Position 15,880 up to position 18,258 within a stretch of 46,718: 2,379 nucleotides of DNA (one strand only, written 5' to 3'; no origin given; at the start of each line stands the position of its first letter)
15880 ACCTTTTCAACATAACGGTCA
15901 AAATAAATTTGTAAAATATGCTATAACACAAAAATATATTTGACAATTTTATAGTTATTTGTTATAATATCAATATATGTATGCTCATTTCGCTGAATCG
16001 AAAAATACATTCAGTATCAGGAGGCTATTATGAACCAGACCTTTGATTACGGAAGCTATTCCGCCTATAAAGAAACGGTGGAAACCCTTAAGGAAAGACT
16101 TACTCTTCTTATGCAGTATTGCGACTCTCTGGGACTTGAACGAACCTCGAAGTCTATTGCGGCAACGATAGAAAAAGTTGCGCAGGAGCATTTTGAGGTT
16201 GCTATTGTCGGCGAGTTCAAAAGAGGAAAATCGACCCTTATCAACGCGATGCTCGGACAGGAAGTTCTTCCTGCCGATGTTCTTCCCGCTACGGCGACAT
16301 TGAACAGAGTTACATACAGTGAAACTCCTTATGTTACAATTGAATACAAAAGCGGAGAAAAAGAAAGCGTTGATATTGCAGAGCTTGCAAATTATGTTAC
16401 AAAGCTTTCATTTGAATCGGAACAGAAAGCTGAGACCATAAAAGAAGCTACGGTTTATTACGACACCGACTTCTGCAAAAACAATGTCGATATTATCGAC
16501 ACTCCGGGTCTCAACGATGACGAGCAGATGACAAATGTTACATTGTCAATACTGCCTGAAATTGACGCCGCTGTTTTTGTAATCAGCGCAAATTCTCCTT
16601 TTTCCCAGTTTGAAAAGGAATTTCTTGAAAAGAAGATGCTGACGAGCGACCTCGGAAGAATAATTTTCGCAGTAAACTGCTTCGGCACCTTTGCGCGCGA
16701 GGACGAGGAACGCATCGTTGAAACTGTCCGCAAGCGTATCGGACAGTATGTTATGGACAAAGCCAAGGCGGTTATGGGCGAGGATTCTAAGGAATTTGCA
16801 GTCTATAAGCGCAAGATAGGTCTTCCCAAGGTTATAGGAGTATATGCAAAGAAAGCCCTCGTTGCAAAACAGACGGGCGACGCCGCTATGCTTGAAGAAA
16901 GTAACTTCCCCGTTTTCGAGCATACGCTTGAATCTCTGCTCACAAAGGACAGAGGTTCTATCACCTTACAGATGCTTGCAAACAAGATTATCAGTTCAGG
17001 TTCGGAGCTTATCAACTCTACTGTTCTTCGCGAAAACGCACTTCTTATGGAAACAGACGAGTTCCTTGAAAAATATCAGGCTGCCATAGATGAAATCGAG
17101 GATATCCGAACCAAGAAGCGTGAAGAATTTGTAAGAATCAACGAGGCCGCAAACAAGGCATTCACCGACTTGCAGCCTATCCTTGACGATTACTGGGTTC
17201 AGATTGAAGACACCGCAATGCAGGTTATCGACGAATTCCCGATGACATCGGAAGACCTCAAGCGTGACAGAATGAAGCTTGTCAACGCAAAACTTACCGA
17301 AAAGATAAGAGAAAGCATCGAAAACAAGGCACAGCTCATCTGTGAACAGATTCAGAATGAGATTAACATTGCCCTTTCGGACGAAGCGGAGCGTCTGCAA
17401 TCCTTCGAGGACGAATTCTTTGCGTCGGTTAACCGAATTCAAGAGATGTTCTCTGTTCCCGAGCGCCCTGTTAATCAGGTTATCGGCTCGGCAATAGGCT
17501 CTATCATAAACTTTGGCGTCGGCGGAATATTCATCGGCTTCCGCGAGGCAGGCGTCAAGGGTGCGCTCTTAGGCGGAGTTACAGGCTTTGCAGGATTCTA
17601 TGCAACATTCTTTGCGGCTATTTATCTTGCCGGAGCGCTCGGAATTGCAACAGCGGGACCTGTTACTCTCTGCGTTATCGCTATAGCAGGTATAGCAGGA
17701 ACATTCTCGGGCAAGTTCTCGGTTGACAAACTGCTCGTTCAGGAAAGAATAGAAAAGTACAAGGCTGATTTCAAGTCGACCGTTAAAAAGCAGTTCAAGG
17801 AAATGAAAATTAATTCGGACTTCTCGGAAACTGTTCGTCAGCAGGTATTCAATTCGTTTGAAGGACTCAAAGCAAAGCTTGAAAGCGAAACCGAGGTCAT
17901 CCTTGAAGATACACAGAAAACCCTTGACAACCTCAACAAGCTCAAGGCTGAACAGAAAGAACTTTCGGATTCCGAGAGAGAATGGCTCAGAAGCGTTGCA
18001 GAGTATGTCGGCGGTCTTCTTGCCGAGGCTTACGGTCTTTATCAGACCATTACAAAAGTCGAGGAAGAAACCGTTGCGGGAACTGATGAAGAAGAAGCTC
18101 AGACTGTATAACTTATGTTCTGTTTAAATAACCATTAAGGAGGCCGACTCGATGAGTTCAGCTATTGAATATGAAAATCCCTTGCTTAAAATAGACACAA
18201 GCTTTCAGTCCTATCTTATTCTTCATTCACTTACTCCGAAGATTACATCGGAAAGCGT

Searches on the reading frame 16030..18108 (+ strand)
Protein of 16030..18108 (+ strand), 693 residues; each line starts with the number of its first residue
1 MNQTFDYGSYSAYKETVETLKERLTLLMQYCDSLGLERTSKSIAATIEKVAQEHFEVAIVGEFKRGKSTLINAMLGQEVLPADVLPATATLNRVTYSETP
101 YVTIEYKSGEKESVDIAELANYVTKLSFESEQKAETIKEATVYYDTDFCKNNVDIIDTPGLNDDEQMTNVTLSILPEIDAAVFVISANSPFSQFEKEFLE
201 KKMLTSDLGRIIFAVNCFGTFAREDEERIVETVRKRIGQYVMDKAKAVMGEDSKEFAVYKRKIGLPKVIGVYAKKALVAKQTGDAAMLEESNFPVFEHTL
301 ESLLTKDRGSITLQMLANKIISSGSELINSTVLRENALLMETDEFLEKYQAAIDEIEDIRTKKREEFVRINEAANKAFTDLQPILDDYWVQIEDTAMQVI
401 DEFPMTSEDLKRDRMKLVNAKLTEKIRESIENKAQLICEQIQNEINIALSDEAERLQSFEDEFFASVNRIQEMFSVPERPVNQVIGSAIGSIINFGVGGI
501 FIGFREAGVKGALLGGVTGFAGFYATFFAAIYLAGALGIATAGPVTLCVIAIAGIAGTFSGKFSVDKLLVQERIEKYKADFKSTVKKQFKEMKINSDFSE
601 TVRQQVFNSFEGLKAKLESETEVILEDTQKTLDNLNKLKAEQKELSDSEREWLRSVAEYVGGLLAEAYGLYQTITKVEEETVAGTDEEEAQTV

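Call 3: search_protein_families(library=pfam, proteins=[window:16030-18108:+], max_evalue=10)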
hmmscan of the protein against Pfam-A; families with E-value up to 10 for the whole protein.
window:16030-18108:+ (693 aa): 14 families
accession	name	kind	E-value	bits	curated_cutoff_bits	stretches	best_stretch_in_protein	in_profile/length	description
PF00350.29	Dynamin_N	-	3.4e-31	109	27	1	57-206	1-157/168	Dynamin family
PF01926.29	MMR_HSR1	-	1.3e-10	41.8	21.9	1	56-201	1-99/113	50S ribosome-binding GTPase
PF00009.33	GTP_EFTU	-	1.4e-07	31.7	26.5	1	53-245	2-159/188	Elongation factor Tu GTP binding domain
PF21808.2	Dynamin-like_hel_bact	-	8.9e-07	28.8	28.3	1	280-643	5-363/373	Bacterial dynamin-like protein, helical domain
PF04548.22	AIG1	-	1.6e-05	24.7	27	2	125-199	23-104/212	AIG1 family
PF00735.24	Septin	-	0.00013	21.8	26.2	1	54-179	4-90/280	Septin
PF02263.25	GBP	-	0.00034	20.3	21.1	1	46-168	13-91/264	Guanylate-binding protein, N-terminal domain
PF05049.19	IIGP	-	0.0095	15.5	24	1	22-101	3-87/375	Interferon-inducible GTPase (IIGP)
PF07332.16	Phage_holin_3_6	-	0.014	15.9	28.4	1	507-580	32-111/116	Putative Actinobacterial Holin-X, holin superfamily III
PF03193.22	RsgA_GTPase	-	0.02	15.1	30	1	38-80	91-132/174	RsgA GTPase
PF00005.33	ABC_tran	-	0.2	12.7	25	1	57-79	14-36/137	ABC transporter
PF21522.3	MreB-like_C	-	1.2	10.2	27.8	1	589-646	16-73/123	Archaeal actin homologue MreB-like, C-terminal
PF06103.16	DUF948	-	1.3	9.7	37.2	1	605-651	26-72/89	Bacterial protein of unknown function (DUF948)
PF00067.27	p450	-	8.8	5.4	22.8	1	325-442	150-264/462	Cytochrome P450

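Call 4: search_protein_families(library=ncbifam, proteins=[window:16030-18108:+], max_evalue=10)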
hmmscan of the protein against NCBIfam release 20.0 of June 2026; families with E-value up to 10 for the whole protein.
window:16030-18108:+ (693 aa): 23 families
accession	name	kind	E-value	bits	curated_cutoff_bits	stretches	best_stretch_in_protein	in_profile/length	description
NF052648.1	DynmDynABac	equivalog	2e-15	55.8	1600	2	22-96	578-652/1187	dynamin GTPase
NF041922.1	DLP_LeoA_gen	subfamily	6.2e-09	35.4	325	3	11-77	3-72/532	LeoA/HP0731 family dynamin-like GTPase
TIGR03594.1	GTPase_EngA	equivalog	5e-08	32.4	306.7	2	45-79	166-200/432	ribosome biogenesis GTPase Der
TIGR03918.1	GTP_HydF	equivalog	1.2e-07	30.9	325.55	2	153-226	58-133/392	[FeFe] hydrogenase H-cluster maturation GTPase HydF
TIGR00231.1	small_GTP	domain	1.9e-07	31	42.5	1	55-197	4-103/164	GTP-binding protein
NF007368.0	PRK09866.1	equivalog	2.5e-07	29.4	1146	1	35-91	50-108/742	clamp-binding protein CrfC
NF009891.0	PRK13351.1-1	equivalog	9.6e-07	27.7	597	1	124-242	49-159/681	elongation factor G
NF000908.1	PRK00089.1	equivalog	7.6e-06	25.4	237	2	57-79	6-28/291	GTPase Era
NF008969.0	PRK12317.1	subfamily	3.9e-05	22.4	502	1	52-238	5-172/426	elongation factor 1-alpha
TIGR03156.1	GTP_HflX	equivalog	0.00011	21.2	216.75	1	48-88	183-223/351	GTPase HflX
TIGR03597.1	GTPase_YqeH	equivalog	0.00015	21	297.4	1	40-84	142-185/361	ribosome biogenesis GTPase YqeH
TIGR03596.1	GTPase_YlqF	equivalog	0.004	16.6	208.2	1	25-87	92-151/276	ribosome biogenesis GTPase YlqF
NF009379.0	PRK12740.1-3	equivalog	0.005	15.4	513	2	127-189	49-108/674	elongation factor G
NF002828.0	PRK03003.1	equivalog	0.0071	15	631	1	33-97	19-82/477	ribosome biogenesis GTPase Der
TIGR03598.1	GTPase_YsxC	equivalog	0.01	15.5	124.45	1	44-79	8-43/186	ribosome biogenesis GTP-binding protein YihA/YsxC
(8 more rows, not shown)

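Call 28: search_protein_families(library=padloc, proteins=[window:16030-18108:+], max_evalue=0.01)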
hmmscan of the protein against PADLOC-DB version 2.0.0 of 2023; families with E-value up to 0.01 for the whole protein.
window:16030-18108:+ (693 aa): 2 families
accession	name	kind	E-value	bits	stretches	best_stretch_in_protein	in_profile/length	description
PDLC03839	LeoA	-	4.2e-20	70.3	2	148-643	102-545/559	-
PDLC03841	LeoBC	-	7.1e-17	59.7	1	40-641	64-579/601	-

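Call 59: search_solved_structures(query=window:16030-18108:+, max_evalue=0.001)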
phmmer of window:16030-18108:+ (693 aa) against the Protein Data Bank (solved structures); distinct sequences matched with E-value up to 0.001: 14.
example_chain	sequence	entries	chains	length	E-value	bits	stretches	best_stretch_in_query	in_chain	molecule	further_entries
2j68_A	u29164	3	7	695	2.4e-26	95.6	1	32-667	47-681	BACTERIAL DYNAMIN-LIKE PROTEIN | DYNAMIN FAMILY PROTEIN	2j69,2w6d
5owv_C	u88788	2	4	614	2.1e-13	52.9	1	33-202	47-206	GTP-binding protein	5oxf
5owv_A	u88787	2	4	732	5.5e-12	48.1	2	131-246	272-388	GTP-binding protein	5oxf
9kfd_A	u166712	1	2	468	9.3e-09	37.5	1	152-238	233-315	Mitofusin FZO1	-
9kff_A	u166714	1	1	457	9.6e-09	37.4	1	152-238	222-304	Mitofusin FZO1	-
6jfk_A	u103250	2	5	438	1e-08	37.3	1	43-235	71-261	Mitofusin-2,cDNA FLJ57997, highly similar to Transmembrane GTPase MFN2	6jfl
9kfe_A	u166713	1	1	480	1.1e-08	37.2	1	152-238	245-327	Mitofusin FZO1,Mitofusin FZO1,Fzo1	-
6j72_A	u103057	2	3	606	2.6e-08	36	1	45-205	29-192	Isoniazid inducible gene protein IniA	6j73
6jfm_A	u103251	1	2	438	7e-08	34.6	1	43-235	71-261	Mitofusin-2,Mitofusin-2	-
5goe_A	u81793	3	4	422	4.5e-07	31.9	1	45-302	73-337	Mitofusin-1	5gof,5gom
5yew_A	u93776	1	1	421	6.5e-07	31.4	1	45-290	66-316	Mitofusin-1,Mitofusin-1 fusion protein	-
5gnt_A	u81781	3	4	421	6.5e-07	31.4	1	45-290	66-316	Mitofusin-1 | Mitofusin-1,Mitofusin-1 fusion protein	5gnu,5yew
5go4_A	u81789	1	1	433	7.6e-07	31.2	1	45-254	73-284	Mitofusin-1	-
5gnr_A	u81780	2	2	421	4.4e-06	28.6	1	45-290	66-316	Mitofusin-1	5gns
